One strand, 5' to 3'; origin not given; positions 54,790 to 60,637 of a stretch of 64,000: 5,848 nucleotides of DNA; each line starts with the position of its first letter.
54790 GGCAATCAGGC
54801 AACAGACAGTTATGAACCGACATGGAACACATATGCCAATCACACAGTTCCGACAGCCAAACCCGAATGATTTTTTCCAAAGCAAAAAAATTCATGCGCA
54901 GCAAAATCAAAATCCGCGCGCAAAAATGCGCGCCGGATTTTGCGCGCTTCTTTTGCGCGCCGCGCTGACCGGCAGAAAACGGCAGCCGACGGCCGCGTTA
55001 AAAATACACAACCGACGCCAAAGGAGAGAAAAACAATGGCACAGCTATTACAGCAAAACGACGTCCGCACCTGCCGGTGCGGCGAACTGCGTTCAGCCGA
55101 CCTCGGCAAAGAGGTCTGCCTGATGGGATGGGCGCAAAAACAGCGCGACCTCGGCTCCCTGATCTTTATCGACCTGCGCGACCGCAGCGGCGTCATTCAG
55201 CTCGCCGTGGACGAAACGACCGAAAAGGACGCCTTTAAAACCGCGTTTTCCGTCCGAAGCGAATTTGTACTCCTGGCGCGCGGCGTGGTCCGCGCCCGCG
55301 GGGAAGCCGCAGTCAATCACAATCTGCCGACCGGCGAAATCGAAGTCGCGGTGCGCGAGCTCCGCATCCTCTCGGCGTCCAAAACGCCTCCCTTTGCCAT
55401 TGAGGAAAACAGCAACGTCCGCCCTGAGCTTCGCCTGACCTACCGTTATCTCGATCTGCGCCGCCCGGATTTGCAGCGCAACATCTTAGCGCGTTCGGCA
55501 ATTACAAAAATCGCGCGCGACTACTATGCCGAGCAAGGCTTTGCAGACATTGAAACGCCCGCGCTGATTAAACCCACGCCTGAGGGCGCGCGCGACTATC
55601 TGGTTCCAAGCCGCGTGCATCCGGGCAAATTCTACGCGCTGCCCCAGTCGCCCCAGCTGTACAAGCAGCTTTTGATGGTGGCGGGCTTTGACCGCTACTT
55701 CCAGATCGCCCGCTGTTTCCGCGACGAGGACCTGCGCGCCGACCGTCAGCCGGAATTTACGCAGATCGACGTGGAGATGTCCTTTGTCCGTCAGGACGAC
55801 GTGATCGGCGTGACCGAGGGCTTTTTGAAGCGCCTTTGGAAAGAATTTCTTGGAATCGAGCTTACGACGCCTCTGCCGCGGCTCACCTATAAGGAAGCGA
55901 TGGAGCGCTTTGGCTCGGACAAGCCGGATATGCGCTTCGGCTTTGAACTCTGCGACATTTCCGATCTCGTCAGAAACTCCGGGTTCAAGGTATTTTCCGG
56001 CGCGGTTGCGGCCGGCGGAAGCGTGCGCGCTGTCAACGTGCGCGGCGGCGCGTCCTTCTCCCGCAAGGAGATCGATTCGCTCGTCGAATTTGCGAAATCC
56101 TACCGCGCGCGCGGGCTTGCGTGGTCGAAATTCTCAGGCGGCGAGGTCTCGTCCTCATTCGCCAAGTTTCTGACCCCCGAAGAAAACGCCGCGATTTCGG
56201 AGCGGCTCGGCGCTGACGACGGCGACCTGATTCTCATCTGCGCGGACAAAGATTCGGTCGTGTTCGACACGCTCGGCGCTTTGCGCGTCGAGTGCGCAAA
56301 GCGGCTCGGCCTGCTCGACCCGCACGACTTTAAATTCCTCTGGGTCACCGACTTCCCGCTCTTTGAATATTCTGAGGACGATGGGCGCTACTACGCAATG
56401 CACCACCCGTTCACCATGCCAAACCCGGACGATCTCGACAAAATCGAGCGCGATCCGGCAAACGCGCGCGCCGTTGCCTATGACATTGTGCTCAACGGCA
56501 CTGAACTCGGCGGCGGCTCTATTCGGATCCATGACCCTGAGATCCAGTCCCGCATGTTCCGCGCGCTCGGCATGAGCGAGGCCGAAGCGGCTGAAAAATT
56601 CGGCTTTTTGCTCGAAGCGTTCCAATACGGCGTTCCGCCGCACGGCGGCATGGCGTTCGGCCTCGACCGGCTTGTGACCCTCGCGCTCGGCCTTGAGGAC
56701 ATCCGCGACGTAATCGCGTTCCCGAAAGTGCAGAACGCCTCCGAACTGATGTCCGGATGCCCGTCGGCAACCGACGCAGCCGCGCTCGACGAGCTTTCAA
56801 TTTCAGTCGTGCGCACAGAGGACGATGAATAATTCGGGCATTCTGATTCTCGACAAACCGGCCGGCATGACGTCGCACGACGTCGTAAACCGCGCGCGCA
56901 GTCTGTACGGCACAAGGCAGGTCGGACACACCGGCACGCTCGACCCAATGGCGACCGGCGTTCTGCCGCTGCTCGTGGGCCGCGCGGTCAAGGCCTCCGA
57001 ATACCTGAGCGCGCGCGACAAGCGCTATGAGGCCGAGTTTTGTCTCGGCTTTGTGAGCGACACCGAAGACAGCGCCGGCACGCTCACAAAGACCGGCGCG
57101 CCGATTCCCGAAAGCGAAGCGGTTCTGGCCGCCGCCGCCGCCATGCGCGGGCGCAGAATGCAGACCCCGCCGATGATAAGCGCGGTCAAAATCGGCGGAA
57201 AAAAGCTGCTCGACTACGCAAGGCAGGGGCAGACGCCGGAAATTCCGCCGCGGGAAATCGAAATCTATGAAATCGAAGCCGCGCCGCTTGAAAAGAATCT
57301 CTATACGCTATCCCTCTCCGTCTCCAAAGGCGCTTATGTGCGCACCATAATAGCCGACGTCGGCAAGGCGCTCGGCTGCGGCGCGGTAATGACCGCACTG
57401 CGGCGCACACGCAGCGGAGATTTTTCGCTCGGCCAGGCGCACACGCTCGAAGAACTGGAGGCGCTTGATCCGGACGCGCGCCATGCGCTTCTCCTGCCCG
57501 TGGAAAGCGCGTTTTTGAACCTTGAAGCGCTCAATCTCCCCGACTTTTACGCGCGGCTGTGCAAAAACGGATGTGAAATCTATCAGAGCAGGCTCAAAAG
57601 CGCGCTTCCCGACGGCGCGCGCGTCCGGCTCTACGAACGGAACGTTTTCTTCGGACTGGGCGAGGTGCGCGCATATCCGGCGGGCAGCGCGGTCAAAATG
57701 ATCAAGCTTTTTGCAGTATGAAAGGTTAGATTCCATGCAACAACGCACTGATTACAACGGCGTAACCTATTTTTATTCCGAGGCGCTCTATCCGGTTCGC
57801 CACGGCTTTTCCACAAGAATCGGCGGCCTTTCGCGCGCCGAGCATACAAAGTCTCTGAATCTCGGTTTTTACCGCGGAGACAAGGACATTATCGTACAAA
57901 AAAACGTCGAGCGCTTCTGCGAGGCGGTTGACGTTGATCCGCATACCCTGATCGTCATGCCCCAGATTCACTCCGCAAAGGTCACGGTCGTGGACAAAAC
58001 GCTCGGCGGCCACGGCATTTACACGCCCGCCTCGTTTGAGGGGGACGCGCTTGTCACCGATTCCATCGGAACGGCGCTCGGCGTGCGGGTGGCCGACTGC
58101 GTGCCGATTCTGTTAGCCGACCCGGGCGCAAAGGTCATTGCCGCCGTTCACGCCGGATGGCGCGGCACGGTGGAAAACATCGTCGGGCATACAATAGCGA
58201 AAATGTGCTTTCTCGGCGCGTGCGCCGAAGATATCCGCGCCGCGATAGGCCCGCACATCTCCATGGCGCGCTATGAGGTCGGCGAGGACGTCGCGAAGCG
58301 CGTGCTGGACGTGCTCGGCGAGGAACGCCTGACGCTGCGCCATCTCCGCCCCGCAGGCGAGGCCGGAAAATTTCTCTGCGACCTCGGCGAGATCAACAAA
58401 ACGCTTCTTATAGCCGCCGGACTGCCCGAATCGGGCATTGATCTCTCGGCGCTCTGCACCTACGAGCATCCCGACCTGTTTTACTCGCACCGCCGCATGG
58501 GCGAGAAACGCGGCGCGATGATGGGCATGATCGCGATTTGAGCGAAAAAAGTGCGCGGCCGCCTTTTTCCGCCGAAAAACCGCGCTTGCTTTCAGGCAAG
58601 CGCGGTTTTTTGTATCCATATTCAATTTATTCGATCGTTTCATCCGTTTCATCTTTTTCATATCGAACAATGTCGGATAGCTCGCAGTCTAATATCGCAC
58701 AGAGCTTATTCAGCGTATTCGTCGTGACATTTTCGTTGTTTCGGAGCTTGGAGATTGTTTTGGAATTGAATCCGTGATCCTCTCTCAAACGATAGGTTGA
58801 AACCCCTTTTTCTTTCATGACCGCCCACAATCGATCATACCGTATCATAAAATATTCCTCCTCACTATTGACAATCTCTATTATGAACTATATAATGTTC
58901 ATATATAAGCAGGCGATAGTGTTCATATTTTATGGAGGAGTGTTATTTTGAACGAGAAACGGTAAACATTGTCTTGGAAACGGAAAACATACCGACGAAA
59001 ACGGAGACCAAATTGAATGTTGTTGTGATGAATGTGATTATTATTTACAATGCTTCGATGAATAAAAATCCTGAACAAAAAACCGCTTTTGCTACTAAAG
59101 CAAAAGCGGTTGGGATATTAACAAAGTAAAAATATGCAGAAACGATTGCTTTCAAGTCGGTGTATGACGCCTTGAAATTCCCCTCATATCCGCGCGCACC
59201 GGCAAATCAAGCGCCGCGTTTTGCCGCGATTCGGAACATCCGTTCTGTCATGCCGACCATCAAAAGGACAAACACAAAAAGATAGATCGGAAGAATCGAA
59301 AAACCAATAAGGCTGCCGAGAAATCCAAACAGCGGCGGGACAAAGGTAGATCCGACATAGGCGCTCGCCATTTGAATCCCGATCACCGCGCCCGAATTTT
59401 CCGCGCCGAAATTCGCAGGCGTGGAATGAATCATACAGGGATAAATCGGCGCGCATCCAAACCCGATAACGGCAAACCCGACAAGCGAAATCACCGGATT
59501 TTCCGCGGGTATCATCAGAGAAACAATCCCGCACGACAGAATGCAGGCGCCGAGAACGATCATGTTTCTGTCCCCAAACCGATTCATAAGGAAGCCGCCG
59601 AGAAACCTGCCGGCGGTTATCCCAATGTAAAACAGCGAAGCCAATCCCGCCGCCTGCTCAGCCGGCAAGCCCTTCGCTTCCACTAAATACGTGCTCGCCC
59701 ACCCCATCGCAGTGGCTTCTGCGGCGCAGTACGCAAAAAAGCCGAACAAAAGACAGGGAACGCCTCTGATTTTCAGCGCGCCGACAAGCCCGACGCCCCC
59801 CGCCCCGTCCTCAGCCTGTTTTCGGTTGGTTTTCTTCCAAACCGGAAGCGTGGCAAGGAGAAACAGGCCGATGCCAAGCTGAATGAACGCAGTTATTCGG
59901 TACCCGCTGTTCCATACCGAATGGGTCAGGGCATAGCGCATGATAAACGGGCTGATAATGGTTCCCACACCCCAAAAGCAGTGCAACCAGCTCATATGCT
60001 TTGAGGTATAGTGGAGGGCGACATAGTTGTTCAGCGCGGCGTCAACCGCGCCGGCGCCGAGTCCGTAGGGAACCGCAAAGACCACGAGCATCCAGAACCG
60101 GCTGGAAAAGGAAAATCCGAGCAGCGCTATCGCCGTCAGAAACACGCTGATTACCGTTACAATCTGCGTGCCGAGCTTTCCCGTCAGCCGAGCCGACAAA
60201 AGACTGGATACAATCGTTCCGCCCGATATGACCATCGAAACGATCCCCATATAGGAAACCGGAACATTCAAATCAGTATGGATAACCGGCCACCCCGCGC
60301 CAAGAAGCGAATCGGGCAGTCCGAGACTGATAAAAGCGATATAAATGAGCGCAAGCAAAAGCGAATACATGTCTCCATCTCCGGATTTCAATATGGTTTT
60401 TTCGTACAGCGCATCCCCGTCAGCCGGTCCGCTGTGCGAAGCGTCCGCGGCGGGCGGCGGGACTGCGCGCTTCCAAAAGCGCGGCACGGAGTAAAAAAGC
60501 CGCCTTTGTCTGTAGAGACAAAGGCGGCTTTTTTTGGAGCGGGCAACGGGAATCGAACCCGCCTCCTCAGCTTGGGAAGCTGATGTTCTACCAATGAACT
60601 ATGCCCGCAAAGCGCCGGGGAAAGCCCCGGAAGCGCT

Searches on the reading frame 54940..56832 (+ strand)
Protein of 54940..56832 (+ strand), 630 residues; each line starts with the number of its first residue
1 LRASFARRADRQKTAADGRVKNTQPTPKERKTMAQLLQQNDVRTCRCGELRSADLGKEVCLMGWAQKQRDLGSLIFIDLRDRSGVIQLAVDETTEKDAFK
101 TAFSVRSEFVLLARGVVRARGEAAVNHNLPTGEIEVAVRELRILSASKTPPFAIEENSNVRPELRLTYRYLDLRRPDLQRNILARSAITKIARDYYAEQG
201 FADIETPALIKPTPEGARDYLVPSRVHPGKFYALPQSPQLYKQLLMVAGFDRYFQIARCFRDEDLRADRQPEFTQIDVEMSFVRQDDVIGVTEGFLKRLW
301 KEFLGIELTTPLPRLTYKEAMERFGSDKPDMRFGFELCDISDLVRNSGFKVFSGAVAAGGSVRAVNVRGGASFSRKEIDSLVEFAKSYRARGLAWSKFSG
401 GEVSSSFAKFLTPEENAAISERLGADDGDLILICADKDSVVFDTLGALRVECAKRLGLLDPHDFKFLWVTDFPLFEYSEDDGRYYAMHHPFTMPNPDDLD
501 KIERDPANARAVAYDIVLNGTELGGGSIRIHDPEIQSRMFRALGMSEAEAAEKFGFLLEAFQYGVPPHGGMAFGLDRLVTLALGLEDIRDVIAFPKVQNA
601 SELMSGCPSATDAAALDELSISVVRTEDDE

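Call 57: search_protein_families(library=pfam, proteins=[window:54940-56832:+], max_evalue=0.00001)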
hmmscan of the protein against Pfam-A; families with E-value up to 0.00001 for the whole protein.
window:54940-56832:+ (630 aa): 4 families
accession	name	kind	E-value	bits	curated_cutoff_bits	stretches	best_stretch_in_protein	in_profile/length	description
PF00152.25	tRNA-synt_2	-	1.4e-124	415.6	25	1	163-597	3-307/308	tRNA synthetases class II (D, K and N)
PF02938.19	GAD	-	2.2e-25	89.2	23.4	1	352-445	1-95/95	GAD domain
PF01336.31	tRNA_anti-codon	-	8.8e-13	48.4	27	1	59-144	1-75/75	OB-fold nucleic acid binding domain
PF01409.25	tRNA-synt_2d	-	8.2e-06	25.9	19.8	0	252-307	104-157/246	tRNA synthetases class II core domain (F)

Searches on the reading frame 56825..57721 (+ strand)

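Call 57: search_protein_families(library=pfam, proteins=[window:56825-57721:+], max_evalue=0.00001)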
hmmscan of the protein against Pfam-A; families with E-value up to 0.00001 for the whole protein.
window:56825-57721:+ (298 aa): 2 families
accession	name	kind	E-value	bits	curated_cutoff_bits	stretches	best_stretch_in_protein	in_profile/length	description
PF01509.24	TruB_N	-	1.6e-44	152.3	27.3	1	25-172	1-149/149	TruB family pseudouridylate synthase (N terminal domain)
PF16198.10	TruB_C_2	-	2.9e-16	59.8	29.3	1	173-230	1-65/66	tRNA pseudouridylate synthase B C-terminal domain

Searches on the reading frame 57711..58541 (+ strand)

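Call 57: search_protein_families(library=pfam, proteins=[window:57711-58541:+], max_evalue=0.00001)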
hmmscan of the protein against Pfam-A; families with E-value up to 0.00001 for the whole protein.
window:57711-58541:+ (276 aa): 1 family
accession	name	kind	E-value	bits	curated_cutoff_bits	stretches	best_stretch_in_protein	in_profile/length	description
PF02578.20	Cu-oxidase_4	-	2e-70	237.3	22.9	1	34-274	1-237/238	Multi-copper polyphenol oxidoreductase laccase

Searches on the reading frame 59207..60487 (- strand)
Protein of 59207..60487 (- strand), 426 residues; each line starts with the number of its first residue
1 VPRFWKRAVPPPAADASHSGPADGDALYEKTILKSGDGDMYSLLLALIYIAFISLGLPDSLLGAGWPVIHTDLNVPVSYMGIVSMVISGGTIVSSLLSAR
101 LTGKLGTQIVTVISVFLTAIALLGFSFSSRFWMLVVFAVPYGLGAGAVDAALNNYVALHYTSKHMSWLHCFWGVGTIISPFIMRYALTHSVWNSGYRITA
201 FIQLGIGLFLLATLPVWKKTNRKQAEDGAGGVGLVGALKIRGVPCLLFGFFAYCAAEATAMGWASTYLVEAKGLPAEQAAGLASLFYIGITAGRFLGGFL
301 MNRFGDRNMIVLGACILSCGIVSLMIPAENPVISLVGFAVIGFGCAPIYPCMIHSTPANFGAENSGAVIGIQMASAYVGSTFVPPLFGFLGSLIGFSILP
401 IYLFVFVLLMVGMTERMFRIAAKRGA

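Call 57: search_protein_families(library=pfam, proteins=[window:59207-60487:-], max_evalue=0.00001)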
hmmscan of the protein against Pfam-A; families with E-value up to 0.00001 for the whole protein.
window:59207-60487:- (426 aa): 2 families
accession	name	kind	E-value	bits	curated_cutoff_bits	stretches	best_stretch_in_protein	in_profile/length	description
PF07690.21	MFS_1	-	6.4e-49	167.2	33.4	2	49-384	2-347/347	Major Facilitator Superfamily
PF00083.30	Sugar_tr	-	2e-06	27.4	22.3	0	76-222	44-196/452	Sugar (and other) transporter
